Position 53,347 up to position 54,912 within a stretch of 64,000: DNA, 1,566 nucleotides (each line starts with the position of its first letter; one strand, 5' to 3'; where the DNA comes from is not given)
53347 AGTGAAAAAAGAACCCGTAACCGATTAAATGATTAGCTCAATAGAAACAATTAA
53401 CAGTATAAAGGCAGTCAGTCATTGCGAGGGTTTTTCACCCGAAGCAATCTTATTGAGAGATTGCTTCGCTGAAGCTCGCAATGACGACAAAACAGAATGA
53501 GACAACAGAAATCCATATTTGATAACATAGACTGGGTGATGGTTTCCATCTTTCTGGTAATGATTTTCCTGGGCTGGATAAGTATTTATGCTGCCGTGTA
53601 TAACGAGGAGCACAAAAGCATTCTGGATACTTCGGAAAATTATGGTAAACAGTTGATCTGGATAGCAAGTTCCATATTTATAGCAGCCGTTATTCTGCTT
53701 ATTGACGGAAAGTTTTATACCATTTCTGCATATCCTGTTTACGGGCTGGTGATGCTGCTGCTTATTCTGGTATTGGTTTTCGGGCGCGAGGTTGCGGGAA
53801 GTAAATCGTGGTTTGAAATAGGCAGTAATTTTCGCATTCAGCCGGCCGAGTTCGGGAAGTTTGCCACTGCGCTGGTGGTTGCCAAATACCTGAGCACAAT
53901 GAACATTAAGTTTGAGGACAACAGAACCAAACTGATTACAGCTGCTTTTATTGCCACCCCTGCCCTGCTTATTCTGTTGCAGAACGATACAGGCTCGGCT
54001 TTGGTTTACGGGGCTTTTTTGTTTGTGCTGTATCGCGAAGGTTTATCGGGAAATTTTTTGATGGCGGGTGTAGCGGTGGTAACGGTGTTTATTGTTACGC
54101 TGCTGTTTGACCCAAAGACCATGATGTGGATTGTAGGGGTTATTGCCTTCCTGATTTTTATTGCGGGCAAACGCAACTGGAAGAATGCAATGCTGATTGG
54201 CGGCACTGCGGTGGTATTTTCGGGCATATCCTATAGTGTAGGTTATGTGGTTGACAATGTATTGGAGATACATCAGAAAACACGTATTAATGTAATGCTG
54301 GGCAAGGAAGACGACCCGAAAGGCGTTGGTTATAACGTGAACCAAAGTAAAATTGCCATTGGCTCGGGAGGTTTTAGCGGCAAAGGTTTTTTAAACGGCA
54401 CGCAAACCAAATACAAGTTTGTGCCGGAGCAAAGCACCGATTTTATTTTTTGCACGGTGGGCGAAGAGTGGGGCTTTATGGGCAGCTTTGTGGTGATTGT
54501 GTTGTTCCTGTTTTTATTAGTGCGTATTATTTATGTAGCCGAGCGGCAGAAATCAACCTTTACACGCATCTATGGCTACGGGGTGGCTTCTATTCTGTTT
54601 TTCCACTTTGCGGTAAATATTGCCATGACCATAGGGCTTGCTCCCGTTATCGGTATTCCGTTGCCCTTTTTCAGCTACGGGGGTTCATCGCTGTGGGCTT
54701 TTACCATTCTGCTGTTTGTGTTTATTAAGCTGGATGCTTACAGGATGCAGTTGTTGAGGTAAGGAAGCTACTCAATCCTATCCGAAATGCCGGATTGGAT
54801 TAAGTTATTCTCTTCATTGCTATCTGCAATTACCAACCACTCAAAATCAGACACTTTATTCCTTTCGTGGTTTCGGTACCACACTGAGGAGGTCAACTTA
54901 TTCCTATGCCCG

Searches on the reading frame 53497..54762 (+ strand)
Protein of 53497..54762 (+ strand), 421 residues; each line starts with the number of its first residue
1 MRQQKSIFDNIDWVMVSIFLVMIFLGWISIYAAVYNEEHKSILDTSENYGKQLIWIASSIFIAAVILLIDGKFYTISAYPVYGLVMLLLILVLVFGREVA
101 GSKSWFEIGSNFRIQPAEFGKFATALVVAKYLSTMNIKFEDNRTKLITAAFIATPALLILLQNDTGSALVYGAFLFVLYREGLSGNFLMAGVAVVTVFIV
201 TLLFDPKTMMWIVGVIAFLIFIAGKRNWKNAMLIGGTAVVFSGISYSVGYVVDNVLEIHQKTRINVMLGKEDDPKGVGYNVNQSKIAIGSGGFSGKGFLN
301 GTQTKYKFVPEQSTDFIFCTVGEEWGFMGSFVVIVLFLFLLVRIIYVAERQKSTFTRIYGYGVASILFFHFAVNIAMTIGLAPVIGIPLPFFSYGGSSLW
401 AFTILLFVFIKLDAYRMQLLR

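Call 7: find_encoding_contigs(protein=window:53497-54762:+, flank=3000, max_places=10)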
Protein window:53497-54762:+ (421 aa): 8 contigs read that carry it; 3 places shown.
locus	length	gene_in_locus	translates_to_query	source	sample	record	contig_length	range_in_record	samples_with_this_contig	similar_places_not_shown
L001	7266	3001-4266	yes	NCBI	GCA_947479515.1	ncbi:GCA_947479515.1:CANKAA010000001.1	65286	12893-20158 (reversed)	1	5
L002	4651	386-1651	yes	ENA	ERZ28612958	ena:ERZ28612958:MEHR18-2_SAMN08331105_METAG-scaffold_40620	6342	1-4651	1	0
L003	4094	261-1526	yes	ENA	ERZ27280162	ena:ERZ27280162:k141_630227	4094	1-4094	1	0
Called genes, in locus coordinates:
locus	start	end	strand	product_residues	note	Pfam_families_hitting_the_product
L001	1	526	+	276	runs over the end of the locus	PF04085:MreC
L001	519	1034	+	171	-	-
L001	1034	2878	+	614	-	PF03717:PBP_dimer, PF00905:Transpeptidase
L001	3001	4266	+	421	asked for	PF01098:FTSW_RODA_SPOVE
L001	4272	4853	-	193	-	-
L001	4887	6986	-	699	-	PF13623:SurA_N_2, PF13624:SurA_N_3, PF13145:Rotamase_2 (faint), PF00639:Rotamase, PF13616:Rotamase_3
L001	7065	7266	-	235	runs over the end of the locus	PF20772:TACO1_YebC_N, PF01709:Transcrip_reg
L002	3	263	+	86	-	?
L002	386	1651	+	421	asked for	PF01098:FTSW_RODA_SPOVE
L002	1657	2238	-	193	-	-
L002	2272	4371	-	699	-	PF13623:SurA_N_2, PF13624:SurA_N_3, PF13145:Rotamase_2 (faint), PF00639:Rotamase, PF13616:Rotamase_3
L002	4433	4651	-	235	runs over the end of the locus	PF20772:TACO1_YebC_N, PF01709:Transcrip_reg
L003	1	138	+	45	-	?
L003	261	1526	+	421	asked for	PF01098:FTSW_RODA_SPOVE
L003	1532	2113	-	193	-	-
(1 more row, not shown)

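Call 16: find_related_loci(query=window:53497-54762:+, collection=metagenome_contigs, flank=2500)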
Query window:53497-54762:+ (421 aa) in metagenome_contigs; peptide patterns used: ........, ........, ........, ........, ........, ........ (x = any residue, [..] = any of these).
600 stretches matched a pattern (row limit reached: there are more); 484 encode a relative of the query (tblastn E <= 1e-3); the best 80 are kept; 80 distinct loci.
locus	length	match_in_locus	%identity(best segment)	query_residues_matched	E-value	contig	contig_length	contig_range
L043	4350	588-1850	97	1-421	0e+0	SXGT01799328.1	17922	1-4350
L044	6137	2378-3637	87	1-421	0e+0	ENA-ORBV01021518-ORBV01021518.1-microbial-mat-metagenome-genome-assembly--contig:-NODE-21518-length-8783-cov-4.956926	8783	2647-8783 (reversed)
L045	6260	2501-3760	78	1-421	0e+0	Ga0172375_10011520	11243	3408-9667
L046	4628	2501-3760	78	1-421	0e+0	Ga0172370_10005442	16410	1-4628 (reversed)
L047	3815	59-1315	65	1-420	2e-178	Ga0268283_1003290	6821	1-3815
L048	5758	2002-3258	61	1-420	1e-172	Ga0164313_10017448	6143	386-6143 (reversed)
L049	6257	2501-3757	58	1-420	3e-169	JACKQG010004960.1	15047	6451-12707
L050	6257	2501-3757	60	1-420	1e-168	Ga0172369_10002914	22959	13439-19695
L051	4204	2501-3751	61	1-418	1e-167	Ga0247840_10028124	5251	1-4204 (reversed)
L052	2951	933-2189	62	1-420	7e-173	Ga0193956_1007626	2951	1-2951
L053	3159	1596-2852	61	1-420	8e-171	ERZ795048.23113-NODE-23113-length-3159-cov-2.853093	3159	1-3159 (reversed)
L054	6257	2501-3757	58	1-420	3e-160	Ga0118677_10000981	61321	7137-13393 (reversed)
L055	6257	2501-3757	60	1-420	1e-159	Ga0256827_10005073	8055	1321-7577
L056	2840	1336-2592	59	1-420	5e-168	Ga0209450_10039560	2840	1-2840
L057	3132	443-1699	59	1-420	9e-167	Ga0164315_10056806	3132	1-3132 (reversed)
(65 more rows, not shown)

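Call 26: find_homologous_proteins(query=window:53497-54762:+, max_evalue=1e-100)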
Query window:53497-54762:+ (421 aa): 7913 proteins with E <= 1e-100 among 8000 candidates; the best 120 are listed.
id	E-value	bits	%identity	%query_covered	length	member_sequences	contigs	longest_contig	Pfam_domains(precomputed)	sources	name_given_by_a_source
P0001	2.0e-267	905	100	100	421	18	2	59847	PF01098.25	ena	-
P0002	6.8e-257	870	95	100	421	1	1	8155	PF01098.25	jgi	jgi:rod shape determining protein RodA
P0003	8.5e-248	840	90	100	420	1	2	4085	PF01098.25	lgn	-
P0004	1.3e-247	840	90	100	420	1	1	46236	PF01098.25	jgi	jgi:rod shape determining protein RodA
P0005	3.5e-247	838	90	100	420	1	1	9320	PF01098.25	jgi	jgi:rod shape determining protein RodA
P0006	6.6e-246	834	90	100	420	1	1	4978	PF01098.25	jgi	jgi:rod shape determining protein RodA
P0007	6.9e-245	831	90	100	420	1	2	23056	PF01098.25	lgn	-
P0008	9.3e-245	830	89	100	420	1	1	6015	PF01098.25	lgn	-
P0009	3.0e-243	825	89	100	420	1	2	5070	PF01098.25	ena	-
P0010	3.9e-243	825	89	100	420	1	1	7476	PF01098.25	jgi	jgi:rod shape determining protein RodA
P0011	1.1e-242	824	89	100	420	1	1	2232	PF01098.25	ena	-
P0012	1.2e-242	824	89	100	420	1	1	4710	PF01098.25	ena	-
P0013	3.3e-242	822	88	100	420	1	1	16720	PF01098.25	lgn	-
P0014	6.1e-242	821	89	100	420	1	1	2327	PF01098.25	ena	-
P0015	1.4e-241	820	88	100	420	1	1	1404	PF01098.25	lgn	-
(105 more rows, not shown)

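Call 27: list_cluster_members(proteins=[P0001])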
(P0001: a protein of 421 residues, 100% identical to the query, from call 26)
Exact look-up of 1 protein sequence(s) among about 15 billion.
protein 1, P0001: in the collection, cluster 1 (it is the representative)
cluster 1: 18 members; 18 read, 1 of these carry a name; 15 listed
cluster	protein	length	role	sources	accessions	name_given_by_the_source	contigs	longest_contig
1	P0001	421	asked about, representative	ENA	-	-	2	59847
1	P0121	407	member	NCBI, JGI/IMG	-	rod shape determining protein RodA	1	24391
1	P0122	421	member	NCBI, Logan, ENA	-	-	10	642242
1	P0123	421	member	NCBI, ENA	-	-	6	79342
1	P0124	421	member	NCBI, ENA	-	-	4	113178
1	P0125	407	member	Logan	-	-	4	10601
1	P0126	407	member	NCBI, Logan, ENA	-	-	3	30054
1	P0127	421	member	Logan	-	-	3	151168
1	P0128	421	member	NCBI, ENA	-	-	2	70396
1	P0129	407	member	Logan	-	-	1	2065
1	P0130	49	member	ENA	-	-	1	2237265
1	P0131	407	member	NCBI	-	-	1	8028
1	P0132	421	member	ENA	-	-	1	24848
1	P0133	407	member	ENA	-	-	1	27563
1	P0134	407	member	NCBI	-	-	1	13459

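Call 28: find_encoding_contigs(protein=P0002, flank=2500, max_places=3)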
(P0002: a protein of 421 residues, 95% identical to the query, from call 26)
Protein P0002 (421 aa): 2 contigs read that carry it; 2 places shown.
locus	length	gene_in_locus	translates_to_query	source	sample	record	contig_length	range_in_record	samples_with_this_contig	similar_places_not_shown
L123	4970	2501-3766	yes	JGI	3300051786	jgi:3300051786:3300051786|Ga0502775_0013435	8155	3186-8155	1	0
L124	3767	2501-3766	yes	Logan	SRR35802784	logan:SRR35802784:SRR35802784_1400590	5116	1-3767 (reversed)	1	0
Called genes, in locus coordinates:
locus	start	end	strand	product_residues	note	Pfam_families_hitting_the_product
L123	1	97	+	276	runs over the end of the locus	PF04085:MreC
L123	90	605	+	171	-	-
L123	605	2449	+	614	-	PF03717:PBP_dimer, PF00905:Transpeptidase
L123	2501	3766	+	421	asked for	PF01098:FTSW_RODA_SPOVE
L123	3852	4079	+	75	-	PF04255:DUF433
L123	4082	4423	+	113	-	PF18480:DUF5615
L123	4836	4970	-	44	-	?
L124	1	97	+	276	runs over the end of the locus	PF04085:MreC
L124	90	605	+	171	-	-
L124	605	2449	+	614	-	PF03717:PBP_dimer, PF00905:Transpeptidase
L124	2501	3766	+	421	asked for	PF01098:FTSW_RODA_SPOVE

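Call 31: find_encoding_contigs(protein=P0121, flank=2500, max_places=2)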
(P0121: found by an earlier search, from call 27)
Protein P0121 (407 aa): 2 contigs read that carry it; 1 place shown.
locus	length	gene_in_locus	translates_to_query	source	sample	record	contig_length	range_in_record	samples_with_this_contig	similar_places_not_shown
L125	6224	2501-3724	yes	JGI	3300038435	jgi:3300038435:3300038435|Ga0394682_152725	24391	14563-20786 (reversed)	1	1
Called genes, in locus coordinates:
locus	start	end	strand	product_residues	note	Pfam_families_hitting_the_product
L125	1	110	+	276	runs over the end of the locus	PF04085:MreC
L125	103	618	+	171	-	-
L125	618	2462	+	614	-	PF03717:PBP_dimer, PF00905:Transpeptidase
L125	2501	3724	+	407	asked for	PF01098:FTSW_RODA_SPOVE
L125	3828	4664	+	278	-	PF18962:Por_Secre_tail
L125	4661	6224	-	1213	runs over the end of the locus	PF02574:S-methyl_trans, PF00809:Pterin_bind, PF02607:B12-binding_2, PF02310:B12-binding, PF02965:Met_synt_B12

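Call 32: find_encoding_contigs(protein=P0127, flank=2500, max_places=3)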
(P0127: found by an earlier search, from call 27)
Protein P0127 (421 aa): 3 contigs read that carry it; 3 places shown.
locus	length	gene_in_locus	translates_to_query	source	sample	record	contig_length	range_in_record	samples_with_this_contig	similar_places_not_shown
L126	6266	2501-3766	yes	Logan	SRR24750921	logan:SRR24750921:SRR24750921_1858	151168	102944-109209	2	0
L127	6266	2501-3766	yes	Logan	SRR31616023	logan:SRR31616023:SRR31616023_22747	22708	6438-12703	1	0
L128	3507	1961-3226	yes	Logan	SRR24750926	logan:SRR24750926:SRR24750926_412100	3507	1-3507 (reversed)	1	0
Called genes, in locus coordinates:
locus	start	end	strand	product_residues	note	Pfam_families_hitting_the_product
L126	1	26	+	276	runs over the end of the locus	PF04085:MreC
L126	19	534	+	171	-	-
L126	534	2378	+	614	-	PF03717:PBP_dimer, PF00905:Transpeptidase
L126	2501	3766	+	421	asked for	PF01098:FTSW_RODA_SPOVE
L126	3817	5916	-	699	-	PF13623:SurA_N_2, PF13624:SurA_N_3, PF13145:Rotamase_2 (faint), PF00639:Rotamase, PF13616:Rotamase_3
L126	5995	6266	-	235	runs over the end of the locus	PF20772:TACO1_YebC_N, PF01709:Transcrip_reg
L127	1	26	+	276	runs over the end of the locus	PF04085:MreC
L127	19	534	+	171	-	-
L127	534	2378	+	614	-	PF03717:PBP_dimer, PF00905:Transpeptidase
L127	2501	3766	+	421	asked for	PF01098:FTSW_RODA_SPOVE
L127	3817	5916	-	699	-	PF13623:SurA_N_2, PF13624:SurA_N_3, PF13145:Rotamase_2 (faint), PF00639:Rotamase, PF13616:Rotamase_3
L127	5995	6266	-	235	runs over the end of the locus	PF20772:TACO1_YebC_N, PF01709:Transcrip_reg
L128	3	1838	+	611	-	?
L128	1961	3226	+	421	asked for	PF01098:FTSW_RODA_SPOVE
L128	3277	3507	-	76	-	?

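Call 33: find_encoding_contigs(protein=P0122, flank=2500, max_places=4)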
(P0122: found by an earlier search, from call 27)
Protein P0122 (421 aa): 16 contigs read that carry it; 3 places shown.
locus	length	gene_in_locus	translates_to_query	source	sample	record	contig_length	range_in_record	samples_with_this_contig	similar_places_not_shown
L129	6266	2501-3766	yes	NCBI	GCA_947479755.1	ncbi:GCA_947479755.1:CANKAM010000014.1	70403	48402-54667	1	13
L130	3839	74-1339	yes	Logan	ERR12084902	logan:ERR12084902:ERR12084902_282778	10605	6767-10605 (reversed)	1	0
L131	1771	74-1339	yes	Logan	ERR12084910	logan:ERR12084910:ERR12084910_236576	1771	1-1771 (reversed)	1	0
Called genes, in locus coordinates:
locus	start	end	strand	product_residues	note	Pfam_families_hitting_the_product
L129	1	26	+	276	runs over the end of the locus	PF04085:MreC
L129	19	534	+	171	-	-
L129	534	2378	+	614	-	PF03717:PBP_dimer, PF00905:Transpeptidase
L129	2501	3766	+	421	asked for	PF01098:FTSW_RODA_SPOVE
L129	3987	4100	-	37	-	-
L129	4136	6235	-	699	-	PF13623:SurA_N_2, PF13624:SurA_N_3, PF13145:Rotamase_2 (faint), PF00639:Rotamase, PF13616:Rotamase_3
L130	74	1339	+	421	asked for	PF01098:FTSW_RODA_SPOVE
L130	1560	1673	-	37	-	-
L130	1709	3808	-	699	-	PF13623:SurA_N_2, PF13624:SurA_N_3, PF13145:Rotamase_2 (faint), PF00639:Rotamase, PF13616:Rotamase_3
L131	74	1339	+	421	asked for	PF01098:FTSW_RODA_SPOVE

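Call 50: find_encoding_contigs(protein=P0128, flank=1500, max_places=3)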
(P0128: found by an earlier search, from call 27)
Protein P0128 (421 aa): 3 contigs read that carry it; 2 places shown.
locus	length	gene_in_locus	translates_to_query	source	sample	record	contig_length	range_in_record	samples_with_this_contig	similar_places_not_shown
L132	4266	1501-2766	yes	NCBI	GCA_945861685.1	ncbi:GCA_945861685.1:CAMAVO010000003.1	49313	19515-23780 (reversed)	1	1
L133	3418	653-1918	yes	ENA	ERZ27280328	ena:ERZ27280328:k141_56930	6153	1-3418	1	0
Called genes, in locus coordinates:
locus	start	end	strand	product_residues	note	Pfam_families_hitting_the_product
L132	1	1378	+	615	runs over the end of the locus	PF03717:PBP_dimer, PF00905:Transpeptidase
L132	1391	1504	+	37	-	-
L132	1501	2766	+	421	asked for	PF01098:FTSW_RODA_SPOVE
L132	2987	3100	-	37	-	-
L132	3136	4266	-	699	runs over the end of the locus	PF13623:SurA_N_2, PF13624:SurA_N_3, PF13145:Rotamase_2 (faint), PF00639:Rotamase, PF13616:Rotamase_3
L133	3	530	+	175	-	?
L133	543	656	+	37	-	-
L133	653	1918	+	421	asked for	PF01098:FTSW_RODA_SPOVE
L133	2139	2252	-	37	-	-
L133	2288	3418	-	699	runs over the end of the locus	PF13623:SurA_N_2, PF13624:SurA_N_3, PF13145:Rotamase_2 (faint), PF00639:Rotamase, PF13616:Rotamase_3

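Call 51: find_encoding_contigs(protein=P0132, flank=1500, max_places=3)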
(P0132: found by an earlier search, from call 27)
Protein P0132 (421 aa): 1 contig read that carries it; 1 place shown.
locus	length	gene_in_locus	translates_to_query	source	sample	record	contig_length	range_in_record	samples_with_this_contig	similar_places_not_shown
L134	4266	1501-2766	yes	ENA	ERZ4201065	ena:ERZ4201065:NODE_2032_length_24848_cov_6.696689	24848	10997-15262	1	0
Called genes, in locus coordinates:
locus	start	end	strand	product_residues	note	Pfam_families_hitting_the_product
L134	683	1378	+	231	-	PF00905:Transpeptidase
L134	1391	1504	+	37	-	-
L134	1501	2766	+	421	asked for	PF01098:FTSW_RODA_SPOVE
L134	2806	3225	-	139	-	-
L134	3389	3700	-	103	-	-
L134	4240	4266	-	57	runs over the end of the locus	-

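Call 52: find_encoding_contigs(protein=P0133, flank=1500, max_places=3)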
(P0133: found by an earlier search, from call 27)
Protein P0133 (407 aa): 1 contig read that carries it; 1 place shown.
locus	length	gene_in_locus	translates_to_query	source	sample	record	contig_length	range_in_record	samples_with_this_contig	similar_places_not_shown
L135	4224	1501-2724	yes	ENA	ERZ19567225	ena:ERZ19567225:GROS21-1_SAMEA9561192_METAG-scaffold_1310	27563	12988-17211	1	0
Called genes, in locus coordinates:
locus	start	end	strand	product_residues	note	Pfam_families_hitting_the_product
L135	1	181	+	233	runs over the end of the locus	-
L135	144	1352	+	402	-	-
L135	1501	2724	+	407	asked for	PF01098:FTSW_RODA_SPOVE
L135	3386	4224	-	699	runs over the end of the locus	PF13623:SurA_N_2, PF13624:SurA_N_3, PF13145:Rotamase_2 (faint), PF00639:Rotamase, PF13616:Rotamase_3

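Call 53: find_encoding_contigs(protein=P0134, flank=1500, max_places=3)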
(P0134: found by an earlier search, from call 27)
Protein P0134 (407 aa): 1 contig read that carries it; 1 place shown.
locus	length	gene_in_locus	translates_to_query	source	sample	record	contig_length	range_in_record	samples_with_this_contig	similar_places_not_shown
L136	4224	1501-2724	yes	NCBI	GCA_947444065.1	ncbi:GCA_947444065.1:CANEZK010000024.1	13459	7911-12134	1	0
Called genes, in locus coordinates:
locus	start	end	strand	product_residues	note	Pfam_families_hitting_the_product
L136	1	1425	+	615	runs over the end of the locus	PF03717:PBP_dimer, PF00905:Transpeptidase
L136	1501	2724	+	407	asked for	PF01098:FTSW_RODA_SPOVE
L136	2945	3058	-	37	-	-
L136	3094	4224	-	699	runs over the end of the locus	PF13623:SurA_N_2, PF13624:SurA_N_3, PF13145:Rotamase_2 (faint), PF00639:Rotamase, PF13616:Rotamase_3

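Call 76: find_encoding_contigs(protein=P0131, flank=1500, max_places=3)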
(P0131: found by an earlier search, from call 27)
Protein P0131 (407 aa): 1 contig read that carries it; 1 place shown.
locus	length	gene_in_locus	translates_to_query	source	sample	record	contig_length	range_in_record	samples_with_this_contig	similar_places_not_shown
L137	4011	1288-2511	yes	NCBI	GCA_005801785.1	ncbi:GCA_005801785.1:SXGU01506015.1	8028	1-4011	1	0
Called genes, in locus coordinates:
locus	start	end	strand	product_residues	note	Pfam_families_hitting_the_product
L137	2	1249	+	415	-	?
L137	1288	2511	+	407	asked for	PF01098:FTSW_RODA_SPOVE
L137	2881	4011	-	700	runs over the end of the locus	PF13623:SurA_N_2, PF13624:SurA_N_3, PF13145:Rotamase_2 (faint), PF00639:Rotamase, PF13616:Rotamase_3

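Call 77: find_encoding_contigs(protein=P0125, flank=1500, max_places=4)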
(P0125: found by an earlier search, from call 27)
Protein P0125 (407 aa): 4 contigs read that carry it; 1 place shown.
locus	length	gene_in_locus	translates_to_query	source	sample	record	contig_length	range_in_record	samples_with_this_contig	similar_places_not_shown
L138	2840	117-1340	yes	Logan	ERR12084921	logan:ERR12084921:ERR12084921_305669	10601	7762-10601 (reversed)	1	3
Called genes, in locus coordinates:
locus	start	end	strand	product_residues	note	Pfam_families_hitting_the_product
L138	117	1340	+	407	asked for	PF01098:FTSW_RODA_SPOVE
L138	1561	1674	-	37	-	-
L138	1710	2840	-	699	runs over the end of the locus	PF13623:SurA_N_2, PF13624:SurA_N_3, PF13145:Rotamase_2 (faint), PF00639:Rotamase, PF13616:Rotamase_3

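Call 82: find_encoding_contigs(protein=P0004, flank=2000, max_places=3)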
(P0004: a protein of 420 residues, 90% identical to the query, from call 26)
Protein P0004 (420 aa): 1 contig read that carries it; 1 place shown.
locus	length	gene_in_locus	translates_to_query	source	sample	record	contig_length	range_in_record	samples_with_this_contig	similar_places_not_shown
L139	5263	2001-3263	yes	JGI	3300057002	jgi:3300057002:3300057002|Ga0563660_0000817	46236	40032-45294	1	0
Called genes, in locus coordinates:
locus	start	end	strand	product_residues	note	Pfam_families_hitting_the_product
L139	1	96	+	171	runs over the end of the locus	-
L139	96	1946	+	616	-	PF03717:PBP_dimer, PF00905:Transpeptidase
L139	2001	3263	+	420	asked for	PF01098:FTSW_RODA_SPOVE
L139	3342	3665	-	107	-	-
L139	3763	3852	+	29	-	-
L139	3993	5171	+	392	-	PF13620:CarboxypepD_reg (weak)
